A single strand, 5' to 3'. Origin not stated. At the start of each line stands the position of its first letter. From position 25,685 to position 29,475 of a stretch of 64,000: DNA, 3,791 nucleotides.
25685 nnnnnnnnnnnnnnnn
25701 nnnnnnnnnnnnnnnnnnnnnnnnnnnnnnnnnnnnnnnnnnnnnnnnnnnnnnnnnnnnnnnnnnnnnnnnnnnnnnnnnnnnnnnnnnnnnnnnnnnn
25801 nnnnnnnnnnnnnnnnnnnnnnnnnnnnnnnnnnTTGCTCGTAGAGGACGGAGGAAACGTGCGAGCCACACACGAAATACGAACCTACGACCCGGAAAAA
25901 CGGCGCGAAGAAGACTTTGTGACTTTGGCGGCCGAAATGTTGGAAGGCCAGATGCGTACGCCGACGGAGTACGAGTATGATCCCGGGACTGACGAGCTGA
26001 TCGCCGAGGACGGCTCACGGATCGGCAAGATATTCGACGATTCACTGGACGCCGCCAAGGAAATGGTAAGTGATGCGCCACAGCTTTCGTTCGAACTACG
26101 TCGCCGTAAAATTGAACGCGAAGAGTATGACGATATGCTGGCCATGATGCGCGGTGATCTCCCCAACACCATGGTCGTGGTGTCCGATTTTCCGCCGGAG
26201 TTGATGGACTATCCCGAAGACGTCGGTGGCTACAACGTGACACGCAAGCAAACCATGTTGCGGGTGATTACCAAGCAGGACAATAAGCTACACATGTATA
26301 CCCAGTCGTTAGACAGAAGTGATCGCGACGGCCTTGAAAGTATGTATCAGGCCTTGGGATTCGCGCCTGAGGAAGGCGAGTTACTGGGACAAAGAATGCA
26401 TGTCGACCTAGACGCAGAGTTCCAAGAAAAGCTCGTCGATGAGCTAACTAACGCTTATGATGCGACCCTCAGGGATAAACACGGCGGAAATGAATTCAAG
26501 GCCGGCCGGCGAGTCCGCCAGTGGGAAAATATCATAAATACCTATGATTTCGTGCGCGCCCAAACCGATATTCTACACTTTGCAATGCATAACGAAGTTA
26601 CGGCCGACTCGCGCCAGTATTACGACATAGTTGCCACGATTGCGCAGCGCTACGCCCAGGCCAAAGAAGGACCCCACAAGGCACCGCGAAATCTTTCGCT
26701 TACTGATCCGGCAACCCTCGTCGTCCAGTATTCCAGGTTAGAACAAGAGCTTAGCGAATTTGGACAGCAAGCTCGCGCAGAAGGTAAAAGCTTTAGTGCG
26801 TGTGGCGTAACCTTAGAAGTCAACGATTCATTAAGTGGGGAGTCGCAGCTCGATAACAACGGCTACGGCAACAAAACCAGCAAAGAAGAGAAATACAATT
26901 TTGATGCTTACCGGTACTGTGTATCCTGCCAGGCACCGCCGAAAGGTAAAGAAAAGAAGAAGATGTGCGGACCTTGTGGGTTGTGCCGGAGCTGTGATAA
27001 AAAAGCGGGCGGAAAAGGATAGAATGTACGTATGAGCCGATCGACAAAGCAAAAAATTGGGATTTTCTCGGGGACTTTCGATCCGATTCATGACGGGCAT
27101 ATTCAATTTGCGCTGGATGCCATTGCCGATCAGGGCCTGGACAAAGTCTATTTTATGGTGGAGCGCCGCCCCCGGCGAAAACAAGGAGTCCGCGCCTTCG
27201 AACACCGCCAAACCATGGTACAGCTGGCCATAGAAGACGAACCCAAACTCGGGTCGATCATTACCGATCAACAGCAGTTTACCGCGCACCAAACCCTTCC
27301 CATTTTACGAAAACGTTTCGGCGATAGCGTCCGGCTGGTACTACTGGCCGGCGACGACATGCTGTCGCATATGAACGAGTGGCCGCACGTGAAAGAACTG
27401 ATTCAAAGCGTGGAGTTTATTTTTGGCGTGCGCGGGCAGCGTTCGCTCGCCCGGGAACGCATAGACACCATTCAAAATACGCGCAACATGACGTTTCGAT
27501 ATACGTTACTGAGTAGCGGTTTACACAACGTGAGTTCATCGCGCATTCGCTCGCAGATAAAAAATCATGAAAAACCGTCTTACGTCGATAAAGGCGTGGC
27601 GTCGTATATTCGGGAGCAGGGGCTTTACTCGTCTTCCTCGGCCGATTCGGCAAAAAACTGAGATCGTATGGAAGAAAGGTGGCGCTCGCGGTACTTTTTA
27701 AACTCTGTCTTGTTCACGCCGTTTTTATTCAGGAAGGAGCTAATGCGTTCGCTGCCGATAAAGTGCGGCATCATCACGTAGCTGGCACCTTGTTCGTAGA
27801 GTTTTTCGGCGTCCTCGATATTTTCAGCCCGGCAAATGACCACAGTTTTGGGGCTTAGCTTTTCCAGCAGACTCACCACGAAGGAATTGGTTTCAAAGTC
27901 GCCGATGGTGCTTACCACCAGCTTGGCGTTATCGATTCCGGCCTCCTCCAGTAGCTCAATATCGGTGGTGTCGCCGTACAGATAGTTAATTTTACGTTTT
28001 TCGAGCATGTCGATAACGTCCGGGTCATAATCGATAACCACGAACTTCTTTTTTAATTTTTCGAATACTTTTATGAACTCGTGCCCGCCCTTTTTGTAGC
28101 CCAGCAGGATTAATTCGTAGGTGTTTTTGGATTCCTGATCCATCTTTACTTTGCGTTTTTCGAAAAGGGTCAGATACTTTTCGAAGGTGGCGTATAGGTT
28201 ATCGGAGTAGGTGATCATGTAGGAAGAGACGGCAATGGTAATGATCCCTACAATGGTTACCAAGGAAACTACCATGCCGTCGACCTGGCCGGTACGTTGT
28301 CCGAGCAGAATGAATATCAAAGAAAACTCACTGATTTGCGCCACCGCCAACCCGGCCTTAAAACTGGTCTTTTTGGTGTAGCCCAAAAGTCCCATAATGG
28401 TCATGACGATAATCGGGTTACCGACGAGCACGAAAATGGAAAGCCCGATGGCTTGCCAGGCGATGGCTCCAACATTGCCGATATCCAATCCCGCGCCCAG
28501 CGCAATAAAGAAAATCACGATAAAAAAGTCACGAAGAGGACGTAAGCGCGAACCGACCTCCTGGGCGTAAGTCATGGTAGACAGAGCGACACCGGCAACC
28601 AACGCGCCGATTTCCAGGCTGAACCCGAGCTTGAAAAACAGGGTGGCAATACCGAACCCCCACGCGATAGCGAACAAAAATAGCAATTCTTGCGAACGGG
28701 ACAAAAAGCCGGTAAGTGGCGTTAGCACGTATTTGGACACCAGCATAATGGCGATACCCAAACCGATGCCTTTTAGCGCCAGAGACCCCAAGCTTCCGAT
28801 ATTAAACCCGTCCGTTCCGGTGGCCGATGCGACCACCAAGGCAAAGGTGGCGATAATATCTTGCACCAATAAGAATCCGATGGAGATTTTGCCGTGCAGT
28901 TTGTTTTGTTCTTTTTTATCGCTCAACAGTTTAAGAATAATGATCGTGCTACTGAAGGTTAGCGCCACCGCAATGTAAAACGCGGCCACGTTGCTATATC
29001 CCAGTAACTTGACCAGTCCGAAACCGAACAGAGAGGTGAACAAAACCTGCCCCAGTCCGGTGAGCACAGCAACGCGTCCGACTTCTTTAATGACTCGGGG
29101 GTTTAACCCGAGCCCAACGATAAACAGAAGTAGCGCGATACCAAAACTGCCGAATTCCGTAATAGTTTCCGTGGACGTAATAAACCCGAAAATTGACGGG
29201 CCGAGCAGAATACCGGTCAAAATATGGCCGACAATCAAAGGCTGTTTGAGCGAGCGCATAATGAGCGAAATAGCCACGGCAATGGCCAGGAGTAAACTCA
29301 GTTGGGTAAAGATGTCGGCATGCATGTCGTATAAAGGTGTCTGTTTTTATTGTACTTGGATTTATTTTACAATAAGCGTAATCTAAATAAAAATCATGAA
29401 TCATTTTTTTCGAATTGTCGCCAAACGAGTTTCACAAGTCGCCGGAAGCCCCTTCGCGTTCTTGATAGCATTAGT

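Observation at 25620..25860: Cobalamin-riboswitch-like leader with an SD-sequestering expression platform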

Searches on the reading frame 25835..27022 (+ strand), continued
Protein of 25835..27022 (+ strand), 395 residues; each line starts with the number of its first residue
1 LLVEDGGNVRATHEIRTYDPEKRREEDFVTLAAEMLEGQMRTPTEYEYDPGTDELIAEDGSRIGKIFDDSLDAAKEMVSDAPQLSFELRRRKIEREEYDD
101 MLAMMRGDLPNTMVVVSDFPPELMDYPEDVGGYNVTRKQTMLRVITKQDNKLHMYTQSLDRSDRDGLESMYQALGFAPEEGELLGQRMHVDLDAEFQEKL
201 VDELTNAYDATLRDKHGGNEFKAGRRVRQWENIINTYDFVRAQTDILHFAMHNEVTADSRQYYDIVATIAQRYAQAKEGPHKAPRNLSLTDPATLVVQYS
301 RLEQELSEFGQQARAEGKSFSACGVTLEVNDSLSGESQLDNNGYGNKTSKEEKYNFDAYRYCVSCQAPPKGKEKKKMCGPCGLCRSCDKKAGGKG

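Call 75: find_encoding_contigs(protein=P0256, flank=6000, max_places=2)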
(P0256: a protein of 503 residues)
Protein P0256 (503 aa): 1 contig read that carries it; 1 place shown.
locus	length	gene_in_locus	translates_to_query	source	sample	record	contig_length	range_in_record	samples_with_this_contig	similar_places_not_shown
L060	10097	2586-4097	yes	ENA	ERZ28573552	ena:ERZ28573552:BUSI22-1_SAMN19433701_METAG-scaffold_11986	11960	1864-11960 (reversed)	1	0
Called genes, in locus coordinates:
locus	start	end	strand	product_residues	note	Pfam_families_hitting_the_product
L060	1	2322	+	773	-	?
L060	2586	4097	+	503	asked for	-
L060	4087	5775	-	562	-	PF00999:Na_H_Exchanger, PF02254:TrkA_N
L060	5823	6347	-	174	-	PF01988:VIT1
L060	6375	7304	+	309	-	PF01544:CorA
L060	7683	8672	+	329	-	PF00571:CBS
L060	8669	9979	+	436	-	PF01336:tRNA_anti-codon, PF00152:tRNA-synt_2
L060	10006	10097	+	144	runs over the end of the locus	-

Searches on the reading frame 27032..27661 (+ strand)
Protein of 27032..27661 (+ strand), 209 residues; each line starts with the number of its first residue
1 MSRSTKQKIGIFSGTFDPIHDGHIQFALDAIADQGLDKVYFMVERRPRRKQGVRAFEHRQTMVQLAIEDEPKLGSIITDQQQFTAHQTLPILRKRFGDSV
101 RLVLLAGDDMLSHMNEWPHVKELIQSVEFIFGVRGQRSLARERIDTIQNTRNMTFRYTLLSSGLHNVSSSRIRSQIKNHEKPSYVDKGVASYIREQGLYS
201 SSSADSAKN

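Call 8: search_protein_families(library=pfam, proteins=[window:27032-27661:+], max_evalue=0.01)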
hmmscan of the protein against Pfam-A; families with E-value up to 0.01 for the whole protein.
window:27032-27661:+ (209 aa): 1 family
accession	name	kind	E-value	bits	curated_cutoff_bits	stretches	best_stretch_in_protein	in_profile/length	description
PF01467.32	CTP_transf_like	-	1.1e-14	55.2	21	1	11-174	1-132/133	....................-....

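Call 9: search_protein_families(library=ncbifam, proteins=[window:27032-27661:+], max_evalue=0.01)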
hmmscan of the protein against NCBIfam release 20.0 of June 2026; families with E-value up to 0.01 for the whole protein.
window:27032-27661:+ (209 aa): 16 families
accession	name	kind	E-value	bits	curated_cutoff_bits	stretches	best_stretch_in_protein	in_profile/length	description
TIGR00482.1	TIGR00482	equivalog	4.5e-32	111.7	112.45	1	11-199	1-194/194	nicotinate (nicotinamide) nucleotide adenylyltransferase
NF005519.0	PRK07152.1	equivalog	5.2e-31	107.9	315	1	7-203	1-188/361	nicotinate-nucleotide adenylyltransferase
NF000840.1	PRK00071.1-3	equivalog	4.5e-30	104.6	150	1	5-200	4-199/201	nicotinate-nucleotide adenylyltransferase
NF000841.0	PRK00071.1-4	equivalog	6e-28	97.9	197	1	3-200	3-193/194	nicotinate-nucleotide adenylyltransferase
NF000839.0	PRK00071.1-1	equivalog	8.3e-26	91.3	187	1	6-201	5-217/219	nicotinate-nucleotide adenylyltransferase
NF000843.0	PRK00071.2-2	equivalog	3.1e-16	59.5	240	1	4-130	9-137/212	nicotinate-nucleotide adenylyltransferase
NF005410.0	PRK06973.1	equivalog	3.6e-16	59.2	214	1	5-135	20-157/243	nicotinate-nucleotide adenylyltransferase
NF000842.0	PRK00071.2-1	equivalog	9.7e-15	54.7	167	1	7-203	2-188/191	nicotinate-nucleotide adenylyltransferase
NF000845.0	PRK00071.2-4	equivalog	1.3e-09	37.7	210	1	7-128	8-131/197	nicotinate-nucleotide adenylyltransferase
NF000846.0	PRK00071.2-5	equivalog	2.3e-08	33.8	329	1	7-130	19-144/210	nicotinate-nucleotide adenylyltransferase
TIGR01510.1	coaD_prev_kdtB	equivalog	4.3e-07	30.1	103.3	1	10-73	2-62/155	pantetheine-phosphate adenylyltransferase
TIGR00125.1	cyt_tran_rel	domain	3.7e-06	27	27.7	1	9-71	1-64/65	adenylyltransferase/cytidyltransferase family protein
TIGR00083.1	ribF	equivalog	0.00011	21.7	184.35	1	13-179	4-156/290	riboflavin biosynthesis protein RibF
TIGR01526.1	nadR_NMN_Atrans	equivalog_domain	0.0011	18.3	341.15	1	8-128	2-95/325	nicotinamide-nucleotide adenylyltransferase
NF001985.0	PRK00777.1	subfamily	0.0018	18.4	104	1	11-68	8-67/157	pantetheine-phosphate adenylyltransferase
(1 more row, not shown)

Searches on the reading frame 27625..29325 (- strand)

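Call 8: search_protein_families(library=pfam, proteins=[window:27625-29325:-], max_evalue=0.01)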
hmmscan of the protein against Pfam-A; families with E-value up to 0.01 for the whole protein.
window:27625-29325:- (566 aa): 2 families
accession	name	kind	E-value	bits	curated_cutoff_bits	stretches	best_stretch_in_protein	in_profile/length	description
PF00999.27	Na_H_Exchanger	-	7.9e-50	170.2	26.2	1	15-371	4-369/375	Sodium/hydrogen exchanger, transmembrane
PF02254.24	TrkA_N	-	3.4e-25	89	23.8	1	406-520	2-116/116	TrkA-N domain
